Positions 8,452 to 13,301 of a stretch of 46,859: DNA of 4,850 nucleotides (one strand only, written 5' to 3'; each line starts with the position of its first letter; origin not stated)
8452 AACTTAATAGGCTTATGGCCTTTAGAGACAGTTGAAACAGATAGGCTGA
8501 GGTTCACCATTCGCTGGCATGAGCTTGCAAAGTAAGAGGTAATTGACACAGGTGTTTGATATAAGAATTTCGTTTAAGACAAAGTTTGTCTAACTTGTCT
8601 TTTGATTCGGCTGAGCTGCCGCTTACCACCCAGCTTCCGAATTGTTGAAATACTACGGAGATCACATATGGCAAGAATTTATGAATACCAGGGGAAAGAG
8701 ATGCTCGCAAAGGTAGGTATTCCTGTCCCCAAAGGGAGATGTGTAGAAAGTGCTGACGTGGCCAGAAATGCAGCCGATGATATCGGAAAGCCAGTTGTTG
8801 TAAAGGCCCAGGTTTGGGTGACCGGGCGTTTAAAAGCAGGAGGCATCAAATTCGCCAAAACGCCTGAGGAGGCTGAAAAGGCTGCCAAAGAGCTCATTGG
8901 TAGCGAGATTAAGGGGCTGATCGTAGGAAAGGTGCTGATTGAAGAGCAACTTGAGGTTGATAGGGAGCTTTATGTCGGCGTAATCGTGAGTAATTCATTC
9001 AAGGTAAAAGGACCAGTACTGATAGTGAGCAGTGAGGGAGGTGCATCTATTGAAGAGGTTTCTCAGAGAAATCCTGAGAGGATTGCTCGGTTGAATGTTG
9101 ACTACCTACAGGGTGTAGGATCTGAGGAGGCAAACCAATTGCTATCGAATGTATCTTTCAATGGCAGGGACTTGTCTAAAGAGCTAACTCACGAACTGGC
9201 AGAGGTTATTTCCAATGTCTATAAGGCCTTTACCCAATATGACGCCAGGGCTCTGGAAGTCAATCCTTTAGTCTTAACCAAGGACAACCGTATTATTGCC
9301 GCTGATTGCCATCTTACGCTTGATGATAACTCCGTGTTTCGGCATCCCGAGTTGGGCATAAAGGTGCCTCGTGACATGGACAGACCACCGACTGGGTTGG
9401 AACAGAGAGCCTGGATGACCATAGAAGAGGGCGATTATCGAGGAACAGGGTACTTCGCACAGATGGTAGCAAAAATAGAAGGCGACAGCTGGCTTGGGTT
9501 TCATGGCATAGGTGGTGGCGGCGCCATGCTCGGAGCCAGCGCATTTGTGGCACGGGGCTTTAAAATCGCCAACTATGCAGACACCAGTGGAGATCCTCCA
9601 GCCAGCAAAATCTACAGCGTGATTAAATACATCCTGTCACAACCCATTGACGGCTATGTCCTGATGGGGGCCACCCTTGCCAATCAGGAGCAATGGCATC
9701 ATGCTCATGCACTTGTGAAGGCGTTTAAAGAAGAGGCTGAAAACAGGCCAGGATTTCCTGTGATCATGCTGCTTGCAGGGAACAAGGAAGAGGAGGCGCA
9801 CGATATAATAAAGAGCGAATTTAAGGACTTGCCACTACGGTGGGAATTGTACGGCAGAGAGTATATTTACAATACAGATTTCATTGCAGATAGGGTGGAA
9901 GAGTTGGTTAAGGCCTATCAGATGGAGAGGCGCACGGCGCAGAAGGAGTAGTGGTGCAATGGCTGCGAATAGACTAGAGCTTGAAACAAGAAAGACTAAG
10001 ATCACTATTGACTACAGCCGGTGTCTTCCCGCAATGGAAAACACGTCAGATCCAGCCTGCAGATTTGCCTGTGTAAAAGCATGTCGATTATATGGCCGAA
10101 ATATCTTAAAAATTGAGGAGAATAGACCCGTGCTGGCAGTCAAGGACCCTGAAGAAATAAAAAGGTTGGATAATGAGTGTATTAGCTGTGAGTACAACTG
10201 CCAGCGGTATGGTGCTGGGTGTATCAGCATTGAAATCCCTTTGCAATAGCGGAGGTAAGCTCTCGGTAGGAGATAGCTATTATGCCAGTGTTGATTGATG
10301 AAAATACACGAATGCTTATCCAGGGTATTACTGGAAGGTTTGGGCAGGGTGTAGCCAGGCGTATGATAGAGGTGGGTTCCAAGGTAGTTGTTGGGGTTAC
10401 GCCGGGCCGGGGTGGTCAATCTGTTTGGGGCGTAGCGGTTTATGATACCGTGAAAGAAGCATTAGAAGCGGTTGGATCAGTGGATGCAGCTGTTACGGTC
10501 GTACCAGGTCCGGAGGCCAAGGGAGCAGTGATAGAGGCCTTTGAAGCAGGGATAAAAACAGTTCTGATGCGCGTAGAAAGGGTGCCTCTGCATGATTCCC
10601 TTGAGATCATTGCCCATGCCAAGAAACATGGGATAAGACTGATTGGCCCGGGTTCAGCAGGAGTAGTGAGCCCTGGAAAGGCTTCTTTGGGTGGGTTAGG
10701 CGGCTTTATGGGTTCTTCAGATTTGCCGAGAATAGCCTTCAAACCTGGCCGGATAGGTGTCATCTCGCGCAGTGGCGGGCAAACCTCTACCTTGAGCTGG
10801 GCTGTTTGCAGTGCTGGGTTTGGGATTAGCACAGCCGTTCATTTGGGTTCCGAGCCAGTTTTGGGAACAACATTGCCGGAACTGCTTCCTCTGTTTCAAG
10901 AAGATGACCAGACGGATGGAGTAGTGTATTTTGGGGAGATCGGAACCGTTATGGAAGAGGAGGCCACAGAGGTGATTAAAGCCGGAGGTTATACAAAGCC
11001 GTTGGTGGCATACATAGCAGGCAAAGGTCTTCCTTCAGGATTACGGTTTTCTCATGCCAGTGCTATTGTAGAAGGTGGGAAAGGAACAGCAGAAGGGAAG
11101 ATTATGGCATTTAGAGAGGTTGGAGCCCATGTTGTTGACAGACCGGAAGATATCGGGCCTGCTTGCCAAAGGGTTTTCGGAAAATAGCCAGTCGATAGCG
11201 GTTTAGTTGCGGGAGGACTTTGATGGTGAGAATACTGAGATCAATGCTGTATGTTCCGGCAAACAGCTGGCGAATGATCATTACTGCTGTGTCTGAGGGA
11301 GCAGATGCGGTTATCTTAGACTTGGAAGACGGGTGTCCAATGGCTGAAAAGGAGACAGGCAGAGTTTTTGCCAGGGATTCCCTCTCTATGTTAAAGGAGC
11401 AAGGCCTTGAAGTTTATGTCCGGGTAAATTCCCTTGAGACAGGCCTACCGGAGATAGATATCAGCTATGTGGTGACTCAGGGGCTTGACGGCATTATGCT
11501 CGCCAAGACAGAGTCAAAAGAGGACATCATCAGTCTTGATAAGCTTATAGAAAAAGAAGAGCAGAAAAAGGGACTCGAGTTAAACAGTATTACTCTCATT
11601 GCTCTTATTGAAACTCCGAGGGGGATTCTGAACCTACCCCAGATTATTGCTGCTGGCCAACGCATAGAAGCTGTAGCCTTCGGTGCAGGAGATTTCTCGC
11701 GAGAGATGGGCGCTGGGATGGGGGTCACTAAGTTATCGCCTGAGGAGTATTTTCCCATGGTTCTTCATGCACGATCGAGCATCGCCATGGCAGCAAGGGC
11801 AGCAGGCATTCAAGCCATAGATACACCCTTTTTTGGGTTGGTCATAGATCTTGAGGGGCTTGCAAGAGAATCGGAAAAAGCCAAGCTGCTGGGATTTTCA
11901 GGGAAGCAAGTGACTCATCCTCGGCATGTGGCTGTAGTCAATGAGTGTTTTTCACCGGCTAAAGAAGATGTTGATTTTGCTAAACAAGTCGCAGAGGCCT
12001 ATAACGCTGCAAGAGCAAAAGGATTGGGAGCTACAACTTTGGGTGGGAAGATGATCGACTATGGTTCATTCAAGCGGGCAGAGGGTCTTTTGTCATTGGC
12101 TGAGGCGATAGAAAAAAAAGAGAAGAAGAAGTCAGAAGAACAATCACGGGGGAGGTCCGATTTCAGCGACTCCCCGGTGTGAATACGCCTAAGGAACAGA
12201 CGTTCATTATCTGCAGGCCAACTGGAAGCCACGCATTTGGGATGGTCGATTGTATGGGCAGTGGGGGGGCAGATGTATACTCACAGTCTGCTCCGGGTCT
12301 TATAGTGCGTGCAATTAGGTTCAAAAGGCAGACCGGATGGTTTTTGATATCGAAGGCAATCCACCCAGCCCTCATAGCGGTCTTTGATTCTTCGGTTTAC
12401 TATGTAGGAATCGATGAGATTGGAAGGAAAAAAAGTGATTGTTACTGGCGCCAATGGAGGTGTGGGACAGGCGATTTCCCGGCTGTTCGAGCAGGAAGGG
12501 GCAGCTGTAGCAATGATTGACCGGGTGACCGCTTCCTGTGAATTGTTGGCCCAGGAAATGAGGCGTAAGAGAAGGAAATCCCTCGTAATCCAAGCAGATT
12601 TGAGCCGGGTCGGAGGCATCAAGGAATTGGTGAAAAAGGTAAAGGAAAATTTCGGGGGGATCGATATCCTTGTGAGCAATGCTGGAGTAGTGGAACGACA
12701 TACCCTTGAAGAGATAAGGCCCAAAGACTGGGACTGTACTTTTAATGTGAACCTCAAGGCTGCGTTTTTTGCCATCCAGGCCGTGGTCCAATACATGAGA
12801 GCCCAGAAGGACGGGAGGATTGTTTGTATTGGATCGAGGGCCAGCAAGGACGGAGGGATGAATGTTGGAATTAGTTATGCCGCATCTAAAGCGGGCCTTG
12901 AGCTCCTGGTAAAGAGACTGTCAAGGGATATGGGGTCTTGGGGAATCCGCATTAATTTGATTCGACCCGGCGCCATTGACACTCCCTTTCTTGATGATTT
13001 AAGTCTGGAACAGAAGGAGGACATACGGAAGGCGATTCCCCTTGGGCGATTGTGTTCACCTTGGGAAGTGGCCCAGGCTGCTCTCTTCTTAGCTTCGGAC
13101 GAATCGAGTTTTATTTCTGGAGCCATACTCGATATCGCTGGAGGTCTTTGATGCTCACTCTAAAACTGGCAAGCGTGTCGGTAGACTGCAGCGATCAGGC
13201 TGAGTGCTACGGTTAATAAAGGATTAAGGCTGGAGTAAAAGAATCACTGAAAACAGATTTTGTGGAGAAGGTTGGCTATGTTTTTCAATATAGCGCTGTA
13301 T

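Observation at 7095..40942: Seven MmgE/PrpD-family paralogues packed into one ~34 kb locus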

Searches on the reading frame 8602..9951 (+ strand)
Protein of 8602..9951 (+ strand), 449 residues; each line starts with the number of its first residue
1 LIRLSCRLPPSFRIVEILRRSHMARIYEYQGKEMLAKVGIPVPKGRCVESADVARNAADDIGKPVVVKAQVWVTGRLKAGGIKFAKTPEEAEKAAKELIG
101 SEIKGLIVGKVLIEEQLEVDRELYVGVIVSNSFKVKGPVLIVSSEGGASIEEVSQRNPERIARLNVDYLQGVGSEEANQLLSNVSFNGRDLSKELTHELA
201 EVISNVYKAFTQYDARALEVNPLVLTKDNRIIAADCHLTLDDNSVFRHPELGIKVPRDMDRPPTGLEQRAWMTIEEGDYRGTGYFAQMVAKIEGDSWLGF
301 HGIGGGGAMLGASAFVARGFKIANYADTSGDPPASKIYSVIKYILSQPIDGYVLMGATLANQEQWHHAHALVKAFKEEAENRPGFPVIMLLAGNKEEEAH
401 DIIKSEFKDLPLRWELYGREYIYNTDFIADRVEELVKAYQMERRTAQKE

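Call 4: search_protein_families(library=pfam, proteins=[window:8602-9951:+])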
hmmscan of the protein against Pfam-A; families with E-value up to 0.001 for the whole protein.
window:8602-9951:+ (449 aa): 7 families
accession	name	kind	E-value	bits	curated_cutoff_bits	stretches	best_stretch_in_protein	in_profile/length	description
PF08442.15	ATP-grasp_2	-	5.9e-54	183.2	29.5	1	26-224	2-201/202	ATP-grasp domain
PF13549.11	ATP-grasp_5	-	8.2e-16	58.5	27.6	1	25-240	9-221/221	ATP-grasp domain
PF24948.1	Citrate_synth_N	-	1.1e-11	45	83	1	62-246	51-226/232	ATP-citrate synthase ATP-grasp domain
PF01071.24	GARS_A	-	1.5e-06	28.6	27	1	32-119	7-91/194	Phosphoribosylglycinamide synthetase, ATP-grasp (A) domain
PF16114.10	Citrate_bind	-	2.2e-06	27.8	26.8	1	303-421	37-165/177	ATP citrate lyase citrate-binding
PF02786.22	CPSase_L_D2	-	4.9e-06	26.7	19.8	1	32-128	6-100/211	Carbamoyl-phosphate synthase L chain, ATP binding domain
PF02222.28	ATP-grasp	-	5.5e-05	23.3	27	1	34-128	2-87/179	ATP-grasp domain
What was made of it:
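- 8602..9951 (+): SucC-like ATP-grasp CoA ligase beta subunit with a weak citrate-binding domain hit. Pfam ATP-grasp_2 E 6e-54 and Citrate_bind E 2e-6 (call 4).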

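Call 27: search_protein_families(library=ncbifam, proteins=[window:8602-9951:+], max_evalue=0.00001)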
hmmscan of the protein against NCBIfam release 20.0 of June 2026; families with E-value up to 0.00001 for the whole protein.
window:8602-9951:+ (449 aa): 9 families
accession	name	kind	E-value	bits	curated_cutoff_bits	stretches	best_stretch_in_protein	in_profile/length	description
NF001913.0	PRK00696.1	equivalog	3.2e-68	230.5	370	1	25-406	2-364/388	ADP-forming succinate--CoA ligase subunit beta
TIGR01016.1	sucCoAbeta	subfamily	2.5e-63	214.3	375.55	1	25-405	2-363/386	succinate-CoA ligase subunit beta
NF010647.0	PRK14046.1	equivalog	1.4e-49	169.3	604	1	26-405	3-363/392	malate--CoA ligase subunit beta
NF010623.0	PRK14016.1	subfamily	7.9e-08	30.9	877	1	31-76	218-263/871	cyanophycin synthetase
NF045493.1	HydDutCoALig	equivalog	8.3e-08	31.3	1300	1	14-226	473-683/698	4-hydroxybutyrate--CoA ligase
NF004680.0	PRK06019.1-6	equivalog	9.4e-07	27.9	327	1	33-132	122-212/405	5-(carboxyamino)imidazole ribonucleotide synthase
NF045492.1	HydPropCoALig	equivalog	3.9e-06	25.5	1300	1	17-230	11-220/700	3-hydroxypropionate--CoA ligase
TIGR02068.2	cya_phycin_syn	equivalog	4.1e-06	25.1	850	1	31-96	217-282/862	cyanophycin synthetase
TIGR00877.1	purD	equivalog_domain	6.9e-06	25.1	288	0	32-119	109-193/425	phosphoribosylamine--glycine ligase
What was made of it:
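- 8602..9951 (+): SucC equivalog score is 230 bits, below the cut-off of 370 (call 27).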

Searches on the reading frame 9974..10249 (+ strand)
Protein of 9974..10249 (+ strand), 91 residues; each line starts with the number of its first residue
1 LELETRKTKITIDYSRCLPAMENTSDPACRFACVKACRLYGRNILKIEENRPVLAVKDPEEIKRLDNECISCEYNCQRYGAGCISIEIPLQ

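Call 76: search_protein_families(library=ncbifam, proteins=[window:9974-10249:+], max_evalue=0.001)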
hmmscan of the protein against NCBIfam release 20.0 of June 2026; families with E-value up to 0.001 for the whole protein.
window:9974-10249:+ (91 aa): 0 families

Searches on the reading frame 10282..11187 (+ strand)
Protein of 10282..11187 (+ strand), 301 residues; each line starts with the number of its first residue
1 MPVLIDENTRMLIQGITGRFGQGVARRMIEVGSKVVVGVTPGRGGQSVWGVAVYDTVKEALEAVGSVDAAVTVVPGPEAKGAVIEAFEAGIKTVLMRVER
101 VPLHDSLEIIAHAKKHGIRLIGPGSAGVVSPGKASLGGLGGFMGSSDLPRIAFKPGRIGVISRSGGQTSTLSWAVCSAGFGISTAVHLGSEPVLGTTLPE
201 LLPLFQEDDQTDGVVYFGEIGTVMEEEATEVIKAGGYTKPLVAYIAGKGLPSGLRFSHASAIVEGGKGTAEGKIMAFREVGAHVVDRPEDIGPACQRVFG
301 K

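Call 4: search_protein_families(library=pfam, proteins=[window:10282-11187:+])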
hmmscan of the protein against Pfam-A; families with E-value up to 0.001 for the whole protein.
window:10282-11187:+ (301 aa): 4 families
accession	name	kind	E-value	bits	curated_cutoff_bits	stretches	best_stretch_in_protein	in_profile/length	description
PF02629.25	CoA_binding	-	9.2e-20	71.7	22.3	1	6-95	1-92/97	CoA binding domain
PF13380.12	CoA_binding_2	-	2.5e-09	38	22.8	1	18-129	13-114/116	CoA binding domain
PF00549.24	Ligase_CoA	-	1.9e-08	35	24.5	1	162-281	2-126/128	CoA-ligase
PF13607.11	Succ_CoA_lig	-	6.4e-07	29.6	27.4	1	155-291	1-131/138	Succinyl-CoA ligase like flavodoxin domain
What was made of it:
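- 10282..11187 (+): SucD-like CoA ligase alpha subunit. Pfam CoA_binding and Ligase_CoA (call 4).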

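Call 27: search_protein_families(library=ncbifam, proteins=[window:10282-11187:+], max_evalue=0.00001)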
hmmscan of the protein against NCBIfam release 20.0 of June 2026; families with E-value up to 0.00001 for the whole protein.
window:10282-11187:+ (301 aa): 5 families
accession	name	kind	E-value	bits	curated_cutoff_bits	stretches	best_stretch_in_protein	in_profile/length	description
NF004230.0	PRK05678.1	equivalog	1.3e-77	260.9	336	1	1-299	1-288/291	succinate--CoA ligase subunit alpha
TIGR01019.1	sucCoAalpha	subfamily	7.4e-77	258.6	353.2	1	4-297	2-284/286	succinate--CoA ligase subunit alpha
TIGR02717.1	AcCoA-syn-alpha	equivalog_domain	1.5e-16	60.1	567.15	1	19-290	21-279/447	acetate--CoA ligase alpha subunit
NF045494.1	AcCoALig_Archglob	equivalog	5.6e-11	41.5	1200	1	46-246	264-452/665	acetate--CoA ligase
NF045493.1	HydDutCoALig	equivalog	3.4e-08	32.5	1300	1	22-221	26-218/698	4-hydroxybutyrate--CoA ligase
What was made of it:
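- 10282..11187 (+): SucD equivalog score is 261 bits, below the cut-off of 336 (call 27).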

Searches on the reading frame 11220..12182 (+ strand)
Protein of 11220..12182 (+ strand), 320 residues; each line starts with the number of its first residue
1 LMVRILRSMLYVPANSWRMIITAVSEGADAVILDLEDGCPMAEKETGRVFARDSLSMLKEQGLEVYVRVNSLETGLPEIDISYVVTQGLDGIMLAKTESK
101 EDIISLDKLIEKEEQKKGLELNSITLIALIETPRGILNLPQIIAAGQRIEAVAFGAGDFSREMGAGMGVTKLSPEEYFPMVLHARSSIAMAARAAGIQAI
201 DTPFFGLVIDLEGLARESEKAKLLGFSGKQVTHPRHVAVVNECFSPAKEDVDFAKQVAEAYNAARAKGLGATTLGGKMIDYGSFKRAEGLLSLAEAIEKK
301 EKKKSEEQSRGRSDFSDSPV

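Call 4: search_protein_families(library=pfam, proteins=[window:11220-12182:+])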
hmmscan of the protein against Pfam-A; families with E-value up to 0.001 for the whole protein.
window:11220-12182:+ (320 aa): 3 families
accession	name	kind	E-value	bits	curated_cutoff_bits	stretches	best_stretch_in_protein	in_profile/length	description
PF03328.21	HpcH_HpaI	-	3.4e-47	161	25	1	7-234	1-221/221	HpcH/HpaI aldolase/citrate lyase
PF15617.12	C-C_Bond_Lyase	-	3.7e-13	49.8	28.4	2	211-279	235-299/320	C-C_Bond_Lyase of the TIM-Barrel fold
PF22484.2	DUF6986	-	2.8e-05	23.6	27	1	92-201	167-279/408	Domain of unknown function (DUF6986)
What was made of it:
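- On Citrate lyase beta subunit CitE / citramalyl-CoA lyase RipC-Ccl (for 11220-12182): Fold-level membership in HpcH_HpaI is met (call 4).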

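Call 27: search_protein_families(library=ncbifam, proteins=[window:11220-12182:+], max_evalue=0.00001)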
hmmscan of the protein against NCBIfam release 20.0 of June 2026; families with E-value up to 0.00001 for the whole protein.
window:11220-12182:+ (320 aa): 3 families
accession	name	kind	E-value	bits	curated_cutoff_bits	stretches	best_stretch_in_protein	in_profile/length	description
TIGR01588.1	citE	equivalog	3.1e-62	210.2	443.4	1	5-296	2-285/288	citrate (pro-3S)-lyase subunit beta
NF038242.1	RipC_Ccl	equivalog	5.4e-44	150.7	375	1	6-291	1-265/268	itaconate degradation C-C-lyase RipC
NF041626.1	malyCoAlyase_Halo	equivalog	4.4e-21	75.2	500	1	28-308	34-327/340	L-malyl-CoA/beta-methylmalyl-CoA lyase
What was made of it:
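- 11220..12182 (+): CitE/RipC-like acyl-CoA C-C lyase (HpcH/HpaI fold). Pfam HpcH_HpaI E 3e-47 (call 4). citE scores 210 bits (cut-off 443) and RipC_Ccl 151 bits (cut-off 375) (call 27).
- On Citrate lyase beta subunit CitE / citramalyl-CoA lyase RipC-Ccl (for 11220-12182): citE scores 210 bits against 443, and RipC 151 bits against 375 (call 27).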

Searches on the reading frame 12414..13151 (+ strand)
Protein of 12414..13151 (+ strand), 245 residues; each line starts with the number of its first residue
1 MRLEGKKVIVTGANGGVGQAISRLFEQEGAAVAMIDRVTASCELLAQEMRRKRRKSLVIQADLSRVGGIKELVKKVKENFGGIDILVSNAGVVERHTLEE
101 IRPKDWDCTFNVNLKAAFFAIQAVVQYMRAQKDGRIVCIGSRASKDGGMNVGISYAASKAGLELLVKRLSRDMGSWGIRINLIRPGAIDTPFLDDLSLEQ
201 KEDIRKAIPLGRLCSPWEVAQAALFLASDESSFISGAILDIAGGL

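Call 5: search_protein_families(library=pfam, proteins=[window:12414-13151:+])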
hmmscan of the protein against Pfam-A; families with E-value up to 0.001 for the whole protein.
window:12414-13151:+ (245 aa): 5 families
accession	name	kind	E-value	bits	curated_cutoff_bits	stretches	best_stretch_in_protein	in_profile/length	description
PF13561.12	adh_short_C2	-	6.4e-56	190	27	1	12-245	1-235/236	Enoyl-(Acyl carrier protein) reductase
PF00106.31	adh_short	-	1.3e-51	175.3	26.6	1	6-197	1-191/195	short chain dehydrogenase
PF08659.16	KR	-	5.5e-09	36.6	22.6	1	8-170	3-164/180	KR domain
PF01370.27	Epimerase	-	0.00019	21.3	20.9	1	8-93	1-74/240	NAD dependent epimerase/dehydratase family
PF02882.25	THF_DHG_CYH_C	-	0.00029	20.6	27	1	2-43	33-74/160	Tetrahydrofolate dehydrogenase/cyclohydrolase, NAD(P)-binding domain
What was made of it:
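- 12414..13151 (+): Short-chain dehydrogenase/reductase. Pfam adh_short_C2 (call 5).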

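Call 43: search_protein_families(library=ncbifam, proteins=[window:12414-13151:+], max_evalue=0.00001)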
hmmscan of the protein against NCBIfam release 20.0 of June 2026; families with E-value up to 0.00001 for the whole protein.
window:12414-13151:+ (245 aa): 230 families (the best 25 are shown)
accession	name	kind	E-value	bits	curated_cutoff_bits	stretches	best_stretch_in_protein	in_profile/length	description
NF004198.0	PRK05653.1-3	equivalog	1e-63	215.1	296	1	3-245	5-246/248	3-oxoacyl-ACP reductase FabG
NF005559.1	PRK07231.1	subfamily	4.3e-61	206.6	215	1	2-244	1-246/249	glucose 1-dehydrogenase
NF009466.0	PRK12826.1-2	subfamily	4.8e-60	203.1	222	1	6-244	4-243/248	3-oxoacyl-ACP reductase FabG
TIGR01830.1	3oxo_ACP_reduc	equivalog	1.2e-59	202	297.75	1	8-245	1-238/239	3-oxoacyl-[acyl-carrier-protein] reductase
NF004791.0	PRK06138.1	equivalog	1.3e-55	188.4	312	1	1-245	1-249/252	SDR family oxidoreductase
NF009468.0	PRK12826.1-4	equivalog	1.7e-55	188.5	318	1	2-244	4-246/256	SDR family oxidoreductase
NF004197.0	PRK05653.1-1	equivalog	3e-54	184.3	332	1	2-245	4-246/249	3-oxoacyl-ACP reductase FabG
NF005075.0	PRK06500.1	equivalog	3.9e-54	183.7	336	1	2-244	3-245/249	SDR family oxidoreductase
NF005309.0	PRK06841.1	subfamily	5.7e-54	183.3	286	1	2-244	12-251/255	GolD/DthD family dehydrogenase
NF005681.0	PRK07478.1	subfamily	2.9e-52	177.6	267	1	2-244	3-248/254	SDR family oxidoreductase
NF004847.0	PRK06198.1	subfamily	5e-51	173.5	240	1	2-240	4-250/269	oxidoreductase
NF052558.1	MBtsdlDhBudC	equivalog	3e-50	171.1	270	1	4-245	2-241/250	meso-2,3-butanediol dehydrogenase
NF004202.0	PRK05653.2-2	equivalog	3.1e-50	171.1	333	1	3-244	5-246/259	3-oxoacyl-ACP reductase FabG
NF047420.2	EF_P_mod_YmfI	equivalog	4.4e-50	170.6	238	1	8-244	2-234/236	elongation factor P 5-aminopentanone reductase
NF009464.0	PRK12824.1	subfamily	7.9e-49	166.5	269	1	6-245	3-242/245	3-oxoacyl-ACP reductase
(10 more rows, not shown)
